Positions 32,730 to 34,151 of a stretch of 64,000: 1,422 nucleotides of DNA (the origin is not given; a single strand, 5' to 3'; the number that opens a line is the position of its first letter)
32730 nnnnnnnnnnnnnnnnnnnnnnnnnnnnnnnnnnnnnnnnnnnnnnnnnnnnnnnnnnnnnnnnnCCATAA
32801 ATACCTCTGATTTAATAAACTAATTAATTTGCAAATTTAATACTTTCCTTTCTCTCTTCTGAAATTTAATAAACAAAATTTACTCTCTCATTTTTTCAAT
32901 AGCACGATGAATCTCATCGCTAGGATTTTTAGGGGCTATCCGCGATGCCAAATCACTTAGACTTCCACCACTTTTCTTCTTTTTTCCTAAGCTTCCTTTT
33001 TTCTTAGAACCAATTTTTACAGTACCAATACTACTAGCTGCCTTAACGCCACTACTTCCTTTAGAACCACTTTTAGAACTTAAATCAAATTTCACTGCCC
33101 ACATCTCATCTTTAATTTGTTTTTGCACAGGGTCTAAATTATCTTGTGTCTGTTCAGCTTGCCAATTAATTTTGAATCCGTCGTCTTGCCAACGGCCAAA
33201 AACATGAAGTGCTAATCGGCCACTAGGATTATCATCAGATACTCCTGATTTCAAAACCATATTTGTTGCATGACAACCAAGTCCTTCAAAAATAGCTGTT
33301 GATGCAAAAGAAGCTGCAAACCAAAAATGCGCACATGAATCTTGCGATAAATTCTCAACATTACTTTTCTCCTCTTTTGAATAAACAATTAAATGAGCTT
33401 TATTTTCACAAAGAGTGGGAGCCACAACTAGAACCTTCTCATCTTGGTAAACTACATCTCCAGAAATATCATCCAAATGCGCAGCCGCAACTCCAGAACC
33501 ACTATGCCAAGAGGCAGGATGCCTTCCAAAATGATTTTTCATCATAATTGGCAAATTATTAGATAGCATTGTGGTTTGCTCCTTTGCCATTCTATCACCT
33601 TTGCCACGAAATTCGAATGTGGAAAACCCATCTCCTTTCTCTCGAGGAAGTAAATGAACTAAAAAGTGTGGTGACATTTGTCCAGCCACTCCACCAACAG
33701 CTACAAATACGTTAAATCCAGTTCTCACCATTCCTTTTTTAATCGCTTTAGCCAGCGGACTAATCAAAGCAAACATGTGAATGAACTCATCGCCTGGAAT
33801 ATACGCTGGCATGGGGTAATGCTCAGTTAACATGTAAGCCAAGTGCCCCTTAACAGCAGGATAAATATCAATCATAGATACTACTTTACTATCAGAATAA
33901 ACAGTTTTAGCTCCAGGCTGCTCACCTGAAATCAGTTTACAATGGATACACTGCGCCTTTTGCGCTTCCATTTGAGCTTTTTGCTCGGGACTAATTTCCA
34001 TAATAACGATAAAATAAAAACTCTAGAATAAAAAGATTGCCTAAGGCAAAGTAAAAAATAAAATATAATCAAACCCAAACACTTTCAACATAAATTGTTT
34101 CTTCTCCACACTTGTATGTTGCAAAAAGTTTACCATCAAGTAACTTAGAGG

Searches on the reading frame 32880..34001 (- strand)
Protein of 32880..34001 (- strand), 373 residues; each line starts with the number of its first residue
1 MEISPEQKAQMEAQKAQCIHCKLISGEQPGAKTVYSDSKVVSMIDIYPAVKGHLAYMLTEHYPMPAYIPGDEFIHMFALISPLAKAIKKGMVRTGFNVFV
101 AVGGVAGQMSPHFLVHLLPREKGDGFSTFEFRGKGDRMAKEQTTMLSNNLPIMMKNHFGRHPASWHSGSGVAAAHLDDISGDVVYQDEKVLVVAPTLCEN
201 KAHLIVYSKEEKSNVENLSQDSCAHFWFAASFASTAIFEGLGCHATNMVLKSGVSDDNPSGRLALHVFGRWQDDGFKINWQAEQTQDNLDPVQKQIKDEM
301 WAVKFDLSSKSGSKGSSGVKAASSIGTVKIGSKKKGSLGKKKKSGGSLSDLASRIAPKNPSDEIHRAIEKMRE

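Call 4: search_protein_families(library=pfam, proteins=[window:32880-34001:-], max_evalue=0.01)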
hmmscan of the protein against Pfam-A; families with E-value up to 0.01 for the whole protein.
window:32880-34001:- (373 aa): 2 families
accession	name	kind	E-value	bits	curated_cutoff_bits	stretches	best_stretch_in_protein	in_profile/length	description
PF01230.28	HIT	-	1.8e-14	54.6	21.5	1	31-122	6-97/98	HIT domain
PF11969.13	DcpS_C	-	1.1e-06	29.6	24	1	17-100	1-86/114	Scavenger mRNA decapping enzyme C-term binding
